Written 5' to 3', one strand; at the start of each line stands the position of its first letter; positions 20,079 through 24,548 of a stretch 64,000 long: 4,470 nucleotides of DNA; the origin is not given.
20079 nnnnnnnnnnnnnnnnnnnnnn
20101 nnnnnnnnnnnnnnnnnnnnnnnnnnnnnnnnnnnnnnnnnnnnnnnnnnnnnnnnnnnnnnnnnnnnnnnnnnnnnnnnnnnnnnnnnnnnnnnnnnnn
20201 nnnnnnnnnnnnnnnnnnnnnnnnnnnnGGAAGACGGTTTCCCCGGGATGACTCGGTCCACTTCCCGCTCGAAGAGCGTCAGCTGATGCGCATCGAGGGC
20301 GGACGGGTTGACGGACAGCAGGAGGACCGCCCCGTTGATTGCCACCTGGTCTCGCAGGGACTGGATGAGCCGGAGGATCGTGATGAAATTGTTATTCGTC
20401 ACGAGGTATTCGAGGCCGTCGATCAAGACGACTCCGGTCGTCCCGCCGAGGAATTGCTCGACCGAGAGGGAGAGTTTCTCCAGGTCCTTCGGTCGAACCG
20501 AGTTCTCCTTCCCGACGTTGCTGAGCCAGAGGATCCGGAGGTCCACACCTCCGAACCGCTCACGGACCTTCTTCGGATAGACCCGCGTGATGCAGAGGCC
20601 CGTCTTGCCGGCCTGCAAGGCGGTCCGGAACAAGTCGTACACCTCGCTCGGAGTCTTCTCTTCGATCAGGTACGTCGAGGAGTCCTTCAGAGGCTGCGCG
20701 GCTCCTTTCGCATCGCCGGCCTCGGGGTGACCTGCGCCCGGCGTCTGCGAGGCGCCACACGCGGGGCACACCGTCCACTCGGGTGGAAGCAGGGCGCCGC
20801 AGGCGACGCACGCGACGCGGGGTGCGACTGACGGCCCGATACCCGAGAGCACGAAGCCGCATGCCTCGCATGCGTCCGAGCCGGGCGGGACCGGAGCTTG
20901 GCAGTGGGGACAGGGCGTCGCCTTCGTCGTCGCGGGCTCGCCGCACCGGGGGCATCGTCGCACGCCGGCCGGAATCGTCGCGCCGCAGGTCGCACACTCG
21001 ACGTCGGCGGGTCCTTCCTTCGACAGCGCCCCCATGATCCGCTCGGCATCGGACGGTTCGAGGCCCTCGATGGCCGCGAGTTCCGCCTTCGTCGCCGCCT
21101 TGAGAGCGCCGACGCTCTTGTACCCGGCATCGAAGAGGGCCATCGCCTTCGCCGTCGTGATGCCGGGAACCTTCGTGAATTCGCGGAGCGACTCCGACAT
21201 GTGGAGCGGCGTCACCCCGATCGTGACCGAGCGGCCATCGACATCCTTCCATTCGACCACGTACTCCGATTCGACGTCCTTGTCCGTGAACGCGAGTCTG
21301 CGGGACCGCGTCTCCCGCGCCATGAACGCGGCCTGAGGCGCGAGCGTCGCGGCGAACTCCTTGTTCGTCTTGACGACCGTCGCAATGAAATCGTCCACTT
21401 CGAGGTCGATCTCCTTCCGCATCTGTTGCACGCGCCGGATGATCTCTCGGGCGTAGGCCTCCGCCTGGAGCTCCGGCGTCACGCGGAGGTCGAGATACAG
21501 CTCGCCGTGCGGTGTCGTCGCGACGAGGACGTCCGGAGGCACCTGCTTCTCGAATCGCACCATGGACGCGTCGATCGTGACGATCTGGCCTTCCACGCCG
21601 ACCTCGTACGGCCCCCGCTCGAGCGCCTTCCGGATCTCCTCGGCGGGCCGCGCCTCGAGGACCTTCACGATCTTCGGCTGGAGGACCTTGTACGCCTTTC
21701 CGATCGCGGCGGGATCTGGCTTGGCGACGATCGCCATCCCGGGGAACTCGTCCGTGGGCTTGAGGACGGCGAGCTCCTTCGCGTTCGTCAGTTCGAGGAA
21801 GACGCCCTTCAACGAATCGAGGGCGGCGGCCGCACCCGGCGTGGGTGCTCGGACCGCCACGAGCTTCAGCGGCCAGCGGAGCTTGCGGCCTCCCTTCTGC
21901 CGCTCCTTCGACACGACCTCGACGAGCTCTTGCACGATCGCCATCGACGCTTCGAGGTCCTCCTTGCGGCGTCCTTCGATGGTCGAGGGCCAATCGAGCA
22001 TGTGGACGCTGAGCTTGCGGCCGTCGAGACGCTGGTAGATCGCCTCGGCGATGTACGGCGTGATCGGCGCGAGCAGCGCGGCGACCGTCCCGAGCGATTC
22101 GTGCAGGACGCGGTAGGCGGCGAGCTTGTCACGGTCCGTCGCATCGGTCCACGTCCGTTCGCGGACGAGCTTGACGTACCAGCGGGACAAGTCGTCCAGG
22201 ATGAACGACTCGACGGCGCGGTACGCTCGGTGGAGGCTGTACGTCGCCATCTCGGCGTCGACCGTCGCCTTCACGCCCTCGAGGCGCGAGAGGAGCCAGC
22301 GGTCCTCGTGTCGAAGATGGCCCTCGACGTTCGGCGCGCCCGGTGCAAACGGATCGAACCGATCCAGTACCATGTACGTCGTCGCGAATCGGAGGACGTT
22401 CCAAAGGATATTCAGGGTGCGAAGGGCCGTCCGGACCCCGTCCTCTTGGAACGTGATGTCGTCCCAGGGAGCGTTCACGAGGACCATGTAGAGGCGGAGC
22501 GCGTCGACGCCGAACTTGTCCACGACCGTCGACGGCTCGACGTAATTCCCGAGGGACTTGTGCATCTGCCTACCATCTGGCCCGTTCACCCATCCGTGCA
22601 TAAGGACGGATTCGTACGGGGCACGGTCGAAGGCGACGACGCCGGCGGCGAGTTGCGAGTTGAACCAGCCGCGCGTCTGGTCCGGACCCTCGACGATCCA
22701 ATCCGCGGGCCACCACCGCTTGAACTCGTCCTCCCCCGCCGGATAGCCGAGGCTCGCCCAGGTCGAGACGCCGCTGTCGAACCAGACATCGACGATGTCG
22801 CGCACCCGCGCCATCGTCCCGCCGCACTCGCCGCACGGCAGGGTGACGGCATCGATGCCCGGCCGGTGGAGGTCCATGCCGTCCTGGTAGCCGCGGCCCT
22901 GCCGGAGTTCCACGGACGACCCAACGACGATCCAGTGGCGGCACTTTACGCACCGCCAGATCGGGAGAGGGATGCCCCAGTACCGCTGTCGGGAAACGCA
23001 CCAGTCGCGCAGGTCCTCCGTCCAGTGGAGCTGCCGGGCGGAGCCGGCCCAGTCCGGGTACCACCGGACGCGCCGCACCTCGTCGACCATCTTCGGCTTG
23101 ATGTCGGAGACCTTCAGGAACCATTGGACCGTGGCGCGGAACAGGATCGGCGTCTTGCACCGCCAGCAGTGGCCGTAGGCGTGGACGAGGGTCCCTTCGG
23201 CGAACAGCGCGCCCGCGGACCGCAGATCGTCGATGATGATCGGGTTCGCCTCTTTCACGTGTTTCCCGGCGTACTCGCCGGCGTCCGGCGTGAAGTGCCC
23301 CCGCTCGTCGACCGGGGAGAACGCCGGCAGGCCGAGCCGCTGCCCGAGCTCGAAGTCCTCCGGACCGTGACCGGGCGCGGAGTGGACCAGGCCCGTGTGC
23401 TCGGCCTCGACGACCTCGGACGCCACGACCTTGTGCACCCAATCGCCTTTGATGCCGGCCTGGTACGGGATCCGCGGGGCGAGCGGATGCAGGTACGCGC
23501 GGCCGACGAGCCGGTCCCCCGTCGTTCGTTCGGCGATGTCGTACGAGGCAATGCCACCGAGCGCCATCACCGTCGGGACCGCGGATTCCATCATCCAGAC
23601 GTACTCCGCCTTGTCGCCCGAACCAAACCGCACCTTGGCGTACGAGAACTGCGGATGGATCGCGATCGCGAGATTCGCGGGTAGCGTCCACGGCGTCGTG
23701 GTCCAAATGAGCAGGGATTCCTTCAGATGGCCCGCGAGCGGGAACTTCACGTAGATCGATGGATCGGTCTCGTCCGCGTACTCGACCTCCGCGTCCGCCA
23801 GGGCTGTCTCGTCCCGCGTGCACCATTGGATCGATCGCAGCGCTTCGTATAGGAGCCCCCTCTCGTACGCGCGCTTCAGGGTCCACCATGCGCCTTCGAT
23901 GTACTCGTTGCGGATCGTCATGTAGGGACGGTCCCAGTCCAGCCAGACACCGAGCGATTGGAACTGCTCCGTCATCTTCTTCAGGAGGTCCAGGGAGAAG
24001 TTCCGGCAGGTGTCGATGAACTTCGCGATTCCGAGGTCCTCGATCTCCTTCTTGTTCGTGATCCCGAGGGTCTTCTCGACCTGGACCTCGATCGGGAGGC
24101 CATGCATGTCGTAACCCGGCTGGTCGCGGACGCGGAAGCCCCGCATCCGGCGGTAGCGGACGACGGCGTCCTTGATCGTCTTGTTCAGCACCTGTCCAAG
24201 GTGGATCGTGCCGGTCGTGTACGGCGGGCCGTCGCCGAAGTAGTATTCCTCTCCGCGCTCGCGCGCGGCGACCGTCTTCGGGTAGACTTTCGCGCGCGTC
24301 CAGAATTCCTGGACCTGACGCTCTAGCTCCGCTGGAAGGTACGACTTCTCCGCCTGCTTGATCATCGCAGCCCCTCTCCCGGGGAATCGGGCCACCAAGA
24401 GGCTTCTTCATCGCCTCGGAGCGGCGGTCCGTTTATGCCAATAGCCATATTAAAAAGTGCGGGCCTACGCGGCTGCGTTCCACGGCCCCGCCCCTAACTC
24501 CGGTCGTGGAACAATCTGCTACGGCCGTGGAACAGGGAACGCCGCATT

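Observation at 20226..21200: Isoleucyl-tRNA synthetase reads through in frame into an HhH / multi-zinc-ribbon / DUF835-like module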

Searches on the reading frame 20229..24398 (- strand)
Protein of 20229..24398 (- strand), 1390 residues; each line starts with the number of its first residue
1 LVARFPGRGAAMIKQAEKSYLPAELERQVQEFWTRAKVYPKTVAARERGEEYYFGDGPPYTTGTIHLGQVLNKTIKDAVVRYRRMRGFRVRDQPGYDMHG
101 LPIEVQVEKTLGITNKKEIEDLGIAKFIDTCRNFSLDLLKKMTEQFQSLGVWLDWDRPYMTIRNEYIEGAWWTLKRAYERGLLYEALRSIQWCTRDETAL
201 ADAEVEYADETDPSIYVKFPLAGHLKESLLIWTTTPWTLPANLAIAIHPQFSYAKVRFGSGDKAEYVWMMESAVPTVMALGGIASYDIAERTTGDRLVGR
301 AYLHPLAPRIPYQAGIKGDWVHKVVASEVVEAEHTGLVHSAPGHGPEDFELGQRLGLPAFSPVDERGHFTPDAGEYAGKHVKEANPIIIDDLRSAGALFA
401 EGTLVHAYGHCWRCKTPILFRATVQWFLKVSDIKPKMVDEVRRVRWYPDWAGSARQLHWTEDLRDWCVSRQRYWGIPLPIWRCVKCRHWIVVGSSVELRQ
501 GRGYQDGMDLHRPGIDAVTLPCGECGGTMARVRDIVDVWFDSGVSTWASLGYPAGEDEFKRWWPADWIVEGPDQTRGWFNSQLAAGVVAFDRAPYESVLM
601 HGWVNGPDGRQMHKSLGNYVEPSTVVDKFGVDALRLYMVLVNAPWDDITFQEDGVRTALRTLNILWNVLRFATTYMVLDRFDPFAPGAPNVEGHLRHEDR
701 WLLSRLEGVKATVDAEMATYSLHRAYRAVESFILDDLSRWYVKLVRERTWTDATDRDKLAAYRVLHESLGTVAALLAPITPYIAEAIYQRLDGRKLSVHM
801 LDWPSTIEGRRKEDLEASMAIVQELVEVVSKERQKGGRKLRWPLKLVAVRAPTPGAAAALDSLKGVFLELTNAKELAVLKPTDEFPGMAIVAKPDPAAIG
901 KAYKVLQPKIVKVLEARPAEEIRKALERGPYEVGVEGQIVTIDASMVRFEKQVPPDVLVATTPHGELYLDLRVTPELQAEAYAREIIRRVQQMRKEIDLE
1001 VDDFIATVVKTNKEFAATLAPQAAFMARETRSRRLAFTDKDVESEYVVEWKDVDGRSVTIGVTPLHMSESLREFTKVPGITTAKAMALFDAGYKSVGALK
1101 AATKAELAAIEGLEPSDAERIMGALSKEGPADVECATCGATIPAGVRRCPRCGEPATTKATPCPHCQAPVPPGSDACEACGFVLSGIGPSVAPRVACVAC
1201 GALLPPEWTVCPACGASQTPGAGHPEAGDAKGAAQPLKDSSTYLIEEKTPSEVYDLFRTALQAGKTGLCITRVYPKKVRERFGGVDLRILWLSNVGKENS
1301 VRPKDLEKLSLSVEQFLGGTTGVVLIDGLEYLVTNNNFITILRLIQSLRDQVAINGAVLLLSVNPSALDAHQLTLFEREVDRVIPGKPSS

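Call 3: search_protein_families(library=pfam, proteins=[window:20229-24398:-], max_evalue=1)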
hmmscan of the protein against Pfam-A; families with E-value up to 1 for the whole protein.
window:20229-24398:- (1390 aa): 16 families
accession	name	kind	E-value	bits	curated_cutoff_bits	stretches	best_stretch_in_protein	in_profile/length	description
PF00133.28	tRNA-synt_1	-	3.3e-125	418.5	22.7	1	29-643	2-406/414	tRNA synthetases class I (I, L, M and V)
PF08264.19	Anticodon_1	-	5.1e-32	111.2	25.1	1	699-846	1-146/148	Anticodon-binding domain of tRNA ligase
PF05763.18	DUF835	-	2.3e-31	108.8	33.1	1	1248-1379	3-135/136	Protein of unknown function (DUF835)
PF09334.17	tRNA-synt_1g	-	8.8e-23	81.1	20.1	3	59-206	8-136/391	tRNA synthetases class I (M)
PF19302.4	DUF5915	-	2.2e-22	80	27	1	872-1060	9-190/195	Domain of unknown function (DUF5915)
PF12773.13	DZR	-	1.1e-14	54.8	27.3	2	1163-1215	1-45/45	Double zinc ribbon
PF14520.12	HHH_5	-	7e-10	39.7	27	1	1072-1125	2-55/57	Helix-hairpin-helix domain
PF13240.11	Zn_Ribbon_1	-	5.6e-09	35.9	25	3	1163-1183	2-22/23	zinc-ribbon domain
PF13248.11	Zn_ribbon_3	-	4.8e-05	23.1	27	2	1195-1216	3-24/26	zinc-ribbon domain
PF17032.10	Zn_ribbon_15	-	0.0027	18.9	28.9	1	1133-1153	53-73/73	zinc-ribbon family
PF00633.29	HHH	-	0.0056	16.9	24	0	1095-1112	1-18/30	Helix-hairpin-helix motif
PF10391.15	DNA_pol_lambd_f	-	0.033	14.4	29.8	1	1072-1107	1-36/51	Fingers domain of DNA polymerase lambda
PF01406.26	tRNA-synt_1e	-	0.033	14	27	1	583-642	226-284/301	tRNA synthetases class I (C) catalytic domain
PF18912.6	DZR_2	-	0.05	13.9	27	0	1135-1180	10-55/56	Double zinc ribbon domain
PF25453.1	DUF7898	-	0.13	13.1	27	1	1071-1110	3-42/80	Domain of unknown function (DUF7898)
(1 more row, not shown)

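Call 4: search_protein_families(library=ncbifam, proteins=[window:20229-24398:-], max_evalue=1)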
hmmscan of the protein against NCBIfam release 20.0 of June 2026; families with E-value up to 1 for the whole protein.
window:20229-24398:- (1390 aa): 25 families
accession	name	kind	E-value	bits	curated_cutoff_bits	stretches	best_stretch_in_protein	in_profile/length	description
TIGR00392.1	ileS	equivalog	3.4e-275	915.5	621.4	1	18-851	4-851/861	isoleucine--tRNA ligase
NF000258.1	MupB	exception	2.9e-165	551.8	1900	1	26-1014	9-984/1033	mupirocin-resistant isoleucine--tRNA ligase MupB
NF000257.1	MupA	exception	2.4e-162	542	1900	1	26-1011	9-975/1024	mupirocin-resistant isoleucine--tRNA ligase MupA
TIGR00422.1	valS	equivalog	4.7e-154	514.5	612.1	2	323-940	255-848/863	valine--tRNA ligase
NF009687.0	PRK13208.1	equivalog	1.6e-148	496.3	738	2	327-883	258-793/801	valine--tRNA ligase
NF004349.1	PRK05729.1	equivalog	8.6e-138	460.9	704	2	323-888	249-779/860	valine--tRNA ligase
NF040702.1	ileS_w_GNAT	exception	9.1e-129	430.8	1999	2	326-810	497-975/1100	isoleucine--tRNA ligase, N-acetyltransferase domain-containing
NF011492.0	PRK14900.1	equivalog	5e-100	335.9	1783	2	324-880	266-800/1044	valine--tRNA ligase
NF000540.1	alt_ValS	exception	4.4e-78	263.1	900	2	375-855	336-806/827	valine--tRNA ligase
NF008957.0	PRK12300.1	subfamily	9.6e-56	189.3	677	3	22-349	6-322/946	leucine--tRNA ligase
TIGR00396.1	leuS_bact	equivalog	1.9e-50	171.9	548.4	4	23-206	4-168/843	leucine--tRNA ligase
TIGR00395.1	leuS_arch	equivalog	1.2e-46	159.2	648.5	3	557-829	566-813/938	leucine--tRNA ligase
TIGR00398.1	metG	equivalog_domain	2.3e-29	102.5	336.35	3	536-799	248-509/530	methionine--tRNA ligase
NF008900.0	PRK12267.1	equivalog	2e-26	92.7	598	2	535-793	224-478/648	methionine--tRNA ligase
NF001100.0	PRK00133.1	equivalog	5.5e-21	74.8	587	2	410-803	174-514/676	methionine--tRNA ligase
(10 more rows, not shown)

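Call 85: list_cluster_members(proteins=[window:20229-24365:-])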
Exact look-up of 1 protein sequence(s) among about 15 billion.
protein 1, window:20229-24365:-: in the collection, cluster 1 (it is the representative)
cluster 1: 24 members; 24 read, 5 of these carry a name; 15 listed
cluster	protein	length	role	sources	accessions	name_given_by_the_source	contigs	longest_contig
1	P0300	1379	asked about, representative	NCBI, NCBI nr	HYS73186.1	MAG TPA: isoleucine--tRNA ligase [Thermoplasmata archaeon] | isoleucine--tRNA ligase [Thermoplasmata archaeon]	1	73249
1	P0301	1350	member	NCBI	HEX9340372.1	MAG TPA: isoleucine--tRNA ligase [Thermoplasmata archaeon]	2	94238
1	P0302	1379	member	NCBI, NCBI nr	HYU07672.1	MAG TPA: isoleucine--tRNA ligase [Thermoplasmata archaeon] | isoleucine--tRNA ligase [Thermoplasmata archaeon]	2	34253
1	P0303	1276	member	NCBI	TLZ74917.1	MAG: isoleucine--tRNA ligase, partial [Methanobacteriota archaeon]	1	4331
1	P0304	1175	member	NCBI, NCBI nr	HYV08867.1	MAG TPA: isoleucine--tRNA ligase, partial [Thermoplasmata archaeon] | isoleucine--tRNA ligase [Thermoplasmata archaeon]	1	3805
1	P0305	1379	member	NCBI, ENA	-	-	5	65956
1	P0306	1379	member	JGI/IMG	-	-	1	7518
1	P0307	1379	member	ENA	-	-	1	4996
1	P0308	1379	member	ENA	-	-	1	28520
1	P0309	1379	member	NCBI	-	-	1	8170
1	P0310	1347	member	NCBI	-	-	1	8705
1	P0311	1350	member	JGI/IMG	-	-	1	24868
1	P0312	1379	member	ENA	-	-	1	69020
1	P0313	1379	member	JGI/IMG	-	-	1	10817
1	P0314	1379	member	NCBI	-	-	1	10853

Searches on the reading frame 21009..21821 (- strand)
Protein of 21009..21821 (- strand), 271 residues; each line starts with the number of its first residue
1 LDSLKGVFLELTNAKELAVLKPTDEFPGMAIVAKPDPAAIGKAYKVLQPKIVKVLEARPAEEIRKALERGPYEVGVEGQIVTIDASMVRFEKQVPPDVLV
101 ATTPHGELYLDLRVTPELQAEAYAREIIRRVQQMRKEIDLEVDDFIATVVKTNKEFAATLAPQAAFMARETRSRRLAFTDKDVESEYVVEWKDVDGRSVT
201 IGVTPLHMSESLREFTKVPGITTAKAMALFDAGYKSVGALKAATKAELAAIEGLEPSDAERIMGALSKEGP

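Call 80: predict_structure(alignment_id=A4)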
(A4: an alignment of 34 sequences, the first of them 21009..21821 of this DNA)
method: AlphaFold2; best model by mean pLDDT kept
length: 271 residues; sequences in the alignment: 34
mean_pLDDT: 88.3   pTM: 0.69
mean pLDDT of the five models: 88.3, 87.6, 87.3, 87.1, 87.0
residues with pLDDT >= 90: 136; 70-90: 126; 50-70: 8; < 50: 1
segments of 3 or more residues with pLDDT < 50: none
pLDDT, mean of each block of 10 residues (from residue 1): 80 83 85 80 74 84 88 81 85 89 88 88 94 95 94 92 96 95 94 86 94 92 94 92 93 93 80 39
secondary structure, 60 per line:
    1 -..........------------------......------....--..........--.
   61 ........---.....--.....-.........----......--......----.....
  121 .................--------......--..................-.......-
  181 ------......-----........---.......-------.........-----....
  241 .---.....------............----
elements in order: H2-11 E30-35 H42-45 H48-57 H60-68 E72-76 E79-83 E88-93 E98-103 E106-111 H116-137 E146-151 H154-171 E173-179 E187-192 E198-205 H209-215 H223-231 H237-241 H245-249 H256-267
